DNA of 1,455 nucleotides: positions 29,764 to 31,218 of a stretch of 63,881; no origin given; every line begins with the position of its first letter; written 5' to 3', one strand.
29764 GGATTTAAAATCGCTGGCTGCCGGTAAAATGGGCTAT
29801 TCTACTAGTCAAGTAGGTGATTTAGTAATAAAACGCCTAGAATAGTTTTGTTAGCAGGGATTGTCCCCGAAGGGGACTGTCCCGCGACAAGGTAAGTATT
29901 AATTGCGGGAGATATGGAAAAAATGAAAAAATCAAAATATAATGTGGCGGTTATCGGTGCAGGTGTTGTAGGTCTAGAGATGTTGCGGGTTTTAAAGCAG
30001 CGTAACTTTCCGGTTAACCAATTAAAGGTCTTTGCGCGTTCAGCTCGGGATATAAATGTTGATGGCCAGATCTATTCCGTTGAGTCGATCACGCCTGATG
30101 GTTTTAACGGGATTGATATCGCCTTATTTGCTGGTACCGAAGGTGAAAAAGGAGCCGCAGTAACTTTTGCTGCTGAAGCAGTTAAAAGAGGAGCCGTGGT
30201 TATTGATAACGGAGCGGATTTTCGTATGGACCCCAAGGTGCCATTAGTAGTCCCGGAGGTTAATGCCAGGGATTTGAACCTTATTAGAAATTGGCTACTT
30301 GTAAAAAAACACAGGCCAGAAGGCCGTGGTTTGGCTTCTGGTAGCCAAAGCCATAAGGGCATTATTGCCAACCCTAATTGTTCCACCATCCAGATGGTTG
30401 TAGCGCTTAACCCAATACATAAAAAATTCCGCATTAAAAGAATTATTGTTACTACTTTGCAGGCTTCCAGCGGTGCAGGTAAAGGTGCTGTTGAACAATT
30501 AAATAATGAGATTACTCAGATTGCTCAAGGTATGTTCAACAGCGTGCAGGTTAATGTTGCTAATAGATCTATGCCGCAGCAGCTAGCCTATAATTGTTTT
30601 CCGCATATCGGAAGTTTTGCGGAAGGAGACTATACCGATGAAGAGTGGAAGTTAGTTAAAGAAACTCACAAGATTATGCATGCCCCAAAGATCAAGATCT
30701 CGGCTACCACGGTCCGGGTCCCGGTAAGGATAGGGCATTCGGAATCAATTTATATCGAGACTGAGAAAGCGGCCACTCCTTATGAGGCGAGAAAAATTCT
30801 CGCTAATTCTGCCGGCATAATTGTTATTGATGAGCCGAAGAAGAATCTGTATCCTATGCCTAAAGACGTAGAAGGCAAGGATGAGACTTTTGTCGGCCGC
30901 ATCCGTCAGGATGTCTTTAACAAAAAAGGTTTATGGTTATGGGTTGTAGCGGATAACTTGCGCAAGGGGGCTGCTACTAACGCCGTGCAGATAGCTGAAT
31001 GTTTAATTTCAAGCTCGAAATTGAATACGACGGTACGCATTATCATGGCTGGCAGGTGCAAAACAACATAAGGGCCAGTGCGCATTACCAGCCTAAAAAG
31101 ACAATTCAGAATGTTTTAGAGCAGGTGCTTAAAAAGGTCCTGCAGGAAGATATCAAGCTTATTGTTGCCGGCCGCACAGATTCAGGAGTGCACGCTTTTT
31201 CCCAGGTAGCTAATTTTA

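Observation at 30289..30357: In-frame 44-nt palindromic element inside asd (RPE-like invader of a housekeeping gene)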

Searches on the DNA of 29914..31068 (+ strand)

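Call 44: search_rna_families(source=window, start=30250, end=30420, threshold=evalue, max_evalue=10)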
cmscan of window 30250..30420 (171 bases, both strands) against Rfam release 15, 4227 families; matches with E-value up to 10: 7.
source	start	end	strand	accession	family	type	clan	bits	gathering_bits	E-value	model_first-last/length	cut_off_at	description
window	30259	30309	+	RF01826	SAM_V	Cis-reg; riboswitch;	-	17.7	41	1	1-66/66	no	SAM-V (S-adenosyl methionine) riboswitch aptamer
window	30304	30409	+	RF02420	Bp1_162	Gene; sRNA;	-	16.6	50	1.5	1-100/100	no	Burkholderia sRNA Bp1_Cand612_SIPHT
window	30294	30420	+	RF01225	ACA64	Gene; snRNA; snoRNA; HACA-box;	-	12.6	35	1.5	1-128/128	no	Small nucleolar RNA ACA64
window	30348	30399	+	RF02677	NsiR4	Gene; sRNA;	-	12.6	40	1.5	1-65/65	no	Nitrogen stress-induced RNA 4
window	30312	30347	+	RF04306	HCV_SL8001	Cis-reg;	-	12.4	41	5.2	1-58/58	no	Hepatitis C virus stem-loop SL8001 RNA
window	30252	30272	+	RF01737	flpD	Cis-reg;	-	11.5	40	9.5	16-36/47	no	flpD RNA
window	30250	30340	+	RF03068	RT-3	Gene; sRNA;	-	9.7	40.5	3.2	26-148/148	5'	RT-3 RNA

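Call 55: search_with_rna_model(model_id=R1, sources=[L001, L003, L005, L006, L007, L008, L009, L010, L011, L012, L013, L014, L015, L016, L017, L018, L019, L020, L021, L022, L023, L024, L025, L026, L027, L028, L029, L030, L031, L032, L033, L034, L035, L036, L037, L038, L039, L040, L041, L042, L043, L044, L045, L046, L047, L048, L049, L050, L051, L052, L053, L054, L055, L056], max_evalue=0.01)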
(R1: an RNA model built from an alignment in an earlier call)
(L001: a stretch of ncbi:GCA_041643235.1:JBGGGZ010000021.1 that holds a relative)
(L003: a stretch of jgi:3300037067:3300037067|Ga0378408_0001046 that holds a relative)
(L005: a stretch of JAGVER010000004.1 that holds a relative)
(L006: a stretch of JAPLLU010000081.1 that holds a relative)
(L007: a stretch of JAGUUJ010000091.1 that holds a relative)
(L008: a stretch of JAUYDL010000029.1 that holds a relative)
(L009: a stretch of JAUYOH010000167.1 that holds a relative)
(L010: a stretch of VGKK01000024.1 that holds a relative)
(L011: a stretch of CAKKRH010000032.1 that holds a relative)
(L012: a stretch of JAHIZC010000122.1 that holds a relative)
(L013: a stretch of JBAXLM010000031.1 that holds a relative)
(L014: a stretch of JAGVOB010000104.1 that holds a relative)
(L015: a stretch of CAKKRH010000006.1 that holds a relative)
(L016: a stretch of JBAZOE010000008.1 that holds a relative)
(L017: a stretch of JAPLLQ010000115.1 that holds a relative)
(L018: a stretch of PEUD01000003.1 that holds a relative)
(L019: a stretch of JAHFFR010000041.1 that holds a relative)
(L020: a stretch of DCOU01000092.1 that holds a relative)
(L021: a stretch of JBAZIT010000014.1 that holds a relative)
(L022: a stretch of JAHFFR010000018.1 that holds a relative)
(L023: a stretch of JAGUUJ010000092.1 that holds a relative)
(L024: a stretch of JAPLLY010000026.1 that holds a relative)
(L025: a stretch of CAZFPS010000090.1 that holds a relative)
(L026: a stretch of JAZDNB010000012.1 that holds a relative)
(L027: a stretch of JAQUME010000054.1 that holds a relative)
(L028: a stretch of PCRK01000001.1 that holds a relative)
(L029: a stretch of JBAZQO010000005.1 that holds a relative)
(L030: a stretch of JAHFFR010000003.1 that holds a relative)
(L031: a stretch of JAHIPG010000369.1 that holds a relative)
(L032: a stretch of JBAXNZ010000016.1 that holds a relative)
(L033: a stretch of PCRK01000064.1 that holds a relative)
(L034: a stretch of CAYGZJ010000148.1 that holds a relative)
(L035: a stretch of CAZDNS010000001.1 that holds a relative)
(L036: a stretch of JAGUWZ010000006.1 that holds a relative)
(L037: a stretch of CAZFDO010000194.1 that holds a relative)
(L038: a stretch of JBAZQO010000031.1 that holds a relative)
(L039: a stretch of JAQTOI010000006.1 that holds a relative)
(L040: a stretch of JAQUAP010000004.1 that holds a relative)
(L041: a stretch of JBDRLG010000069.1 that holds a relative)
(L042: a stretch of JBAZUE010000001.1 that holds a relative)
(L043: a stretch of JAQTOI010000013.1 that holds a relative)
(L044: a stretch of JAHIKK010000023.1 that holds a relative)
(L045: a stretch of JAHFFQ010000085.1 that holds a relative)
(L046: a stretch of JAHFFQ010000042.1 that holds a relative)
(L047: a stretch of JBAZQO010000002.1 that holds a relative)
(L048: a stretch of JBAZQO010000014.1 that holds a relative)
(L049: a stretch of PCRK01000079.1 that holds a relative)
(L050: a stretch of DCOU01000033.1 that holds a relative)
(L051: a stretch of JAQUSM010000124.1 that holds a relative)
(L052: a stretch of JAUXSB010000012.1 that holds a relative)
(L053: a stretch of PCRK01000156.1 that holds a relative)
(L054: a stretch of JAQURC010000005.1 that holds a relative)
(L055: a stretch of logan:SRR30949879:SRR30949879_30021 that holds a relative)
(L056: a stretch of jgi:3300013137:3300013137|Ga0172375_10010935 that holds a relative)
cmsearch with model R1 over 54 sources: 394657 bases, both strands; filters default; matches with E-value up to 0.01: 60.
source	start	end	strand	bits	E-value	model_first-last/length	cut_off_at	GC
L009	1135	1178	-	73.7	1.6e-15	1-44/44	no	0.5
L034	486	529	-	73.6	1.6e-15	1-44/44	no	0.59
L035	498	541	+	73.4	1.9e-15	1-44/44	no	0.57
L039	2585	2628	-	72.3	3.5e-15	1-44/44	no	0.61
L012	2849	2892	-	72.1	3.7e-15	1-44/44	no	0.57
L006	3899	3942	+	71.9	4.2e-15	1-44/44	no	0.55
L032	4384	4427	+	71.9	4.2e-15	1-44/44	no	0.55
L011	3727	3770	-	71.9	4.3e-15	1-44/44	no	0.57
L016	5420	5463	+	71.8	4.5e-15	1-44/44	no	0.52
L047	4522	4565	+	70.8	7.7e-15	1-44/44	no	0.52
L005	5901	5944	-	70.7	8.3e-15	1-44/44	no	0.61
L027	6999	7042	+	70.5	9.6e-15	1-44/44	no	0.55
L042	276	319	+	70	1.2e-14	1-44/44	no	0.55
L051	2108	2151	+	70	1.2e-14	1-44/44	no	0.55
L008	2996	3039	+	70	1.3e-14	1-44/44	no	0.5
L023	857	900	+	69.7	1.5e-14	1-44/44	no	0.55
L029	640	683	-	69.6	1.5e-14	1-44/44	no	0.5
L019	1554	1597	-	69.5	1.6e-14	1-44/44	no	0.59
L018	4079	4122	-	69.3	1.8e-14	1-44/44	no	0.55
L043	2498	2541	-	69.2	1.9e-14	1-44/44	no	0.55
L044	7055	7098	+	69.1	2e-14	1-44/44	no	0.57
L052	4107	4150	-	69.1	2.1e-14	1-44/44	no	0.52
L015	4771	4814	+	68.8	2.4e-14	1-44/44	no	0.59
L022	4214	4257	-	68.7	2.6e-14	1-44/44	no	0.5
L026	5649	5692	+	68.5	2.9e-14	1-44/44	no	0.52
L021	445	488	-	67.6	4.8e-14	1-44/44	no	0.52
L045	3575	3618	-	67.3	5.6e-14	1-44/44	no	0.59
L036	238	281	+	67.2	5.9e-14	1-44/44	no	0.57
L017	7269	7312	+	66.9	7.3e-14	1-44/44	no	0.57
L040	3529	3572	+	66.8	7.7e-14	1-44/44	no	0.59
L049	2804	2847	+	66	1.2e-13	1-44/44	no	0.48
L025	5582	5625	+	65.9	1.3e-13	1-44/44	no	0.5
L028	3925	3968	+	65.8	1.4e-13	1-44/44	no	0.52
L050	1179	1223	+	65.6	1.5e-13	1-44/44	no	0.56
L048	2329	2372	-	65.5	1.6e-13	1-44/44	no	0.61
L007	3658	3701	+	65.2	1.8e-13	1-44/44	no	0.57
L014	1941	1984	-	64.9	2.2e-13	1-44/44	no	0.52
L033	2290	2333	+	64.8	2.3e-13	1-44/44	no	0.5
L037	2688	2731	-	64.6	2.6e-13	1-44/44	no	0.59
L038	1688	1731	+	64.5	2.8e-13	1-44/44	no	0.57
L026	5447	5490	+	64.4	3e-13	1-44/44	no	0.59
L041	3607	3650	-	64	3.7e-13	1-44/44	no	0.59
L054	819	862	-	62.9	6.8e-13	1-44/44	no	0.66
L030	7002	7045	-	62.7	7.9e-13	1-44/44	no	0.5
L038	2226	2269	-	62.6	8e-13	1-44/44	no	0.57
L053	5492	5535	+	62.4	9e-13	1-44/44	no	0.61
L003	10381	10424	+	62.4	9.2e-13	1-44/44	no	0.57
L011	3178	3221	-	62.1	1.1e-12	1-44/44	no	0.59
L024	7151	7194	+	61.8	1.3e-12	1-44/44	no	0.5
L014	2661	2704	-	61.3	1.7e-12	1-44/44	no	0.59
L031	2991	3034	-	60.9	2.1e-12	1-44/44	no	0.55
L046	1774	1817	-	60.9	2.1e-12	1-44/44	no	0.52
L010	3967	4010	-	59.4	5e-12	1-44/44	no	0.59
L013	2104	2147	-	58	1.1e-11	1-44/44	no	0.5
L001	10429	10472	+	57.9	1.2e-11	1-44/44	no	0.43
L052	3708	3753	-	52.4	2.5e-10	1-44/44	no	0.46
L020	1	34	+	48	3.2e-09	11-44/44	5'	0.62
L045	3319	3362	+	44.8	1.9e-08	1-44/44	no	0.66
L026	5720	5763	+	33.7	9.9e-06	1-44/44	no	0.48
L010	3955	3997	+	24.6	0.0018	1-44/44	no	0.58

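Call 88: search_with_rna_model(model_id=R1, sources=[L057, L058, L059, L060, L061, L062, L063], max_evalue=0.01, filters=off)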
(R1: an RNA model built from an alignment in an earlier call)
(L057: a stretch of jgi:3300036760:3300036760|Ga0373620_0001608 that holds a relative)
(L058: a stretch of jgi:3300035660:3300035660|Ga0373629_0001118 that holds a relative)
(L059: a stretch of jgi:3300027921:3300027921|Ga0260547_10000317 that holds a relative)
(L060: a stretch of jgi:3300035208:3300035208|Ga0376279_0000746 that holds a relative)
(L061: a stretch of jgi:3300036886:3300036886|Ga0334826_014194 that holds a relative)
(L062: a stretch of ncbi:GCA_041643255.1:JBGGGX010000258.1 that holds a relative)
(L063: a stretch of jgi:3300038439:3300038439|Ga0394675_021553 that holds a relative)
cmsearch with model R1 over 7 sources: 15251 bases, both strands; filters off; matches with E-value up to 0.01: 10.
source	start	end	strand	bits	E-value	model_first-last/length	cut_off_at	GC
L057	584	627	+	71.9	1.6e-16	1-44/44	no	0.55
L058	584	627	+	71.9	1.6e-16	1-44/44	no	0.55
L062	1180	1223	+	70.8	3e-16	1-44/44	no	0.52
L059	584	627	+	70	4.7e-16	1-44/44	no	0.57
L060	581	624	+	68.8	9.5e-16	1-44/44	no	0.61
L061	2061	2104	-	67.7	1.7e-15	1-44/44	no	0.52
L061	1145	1188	+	67.3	2.2e-15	1-44/44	no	0.57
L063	733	776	+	63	2.5e-14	1-44/44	no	0.5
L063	2138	2181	-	60.9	8.2e-14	1-44/44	no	0.59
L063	1222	1265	+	60.9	8.5e-14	1-44/44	no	0.5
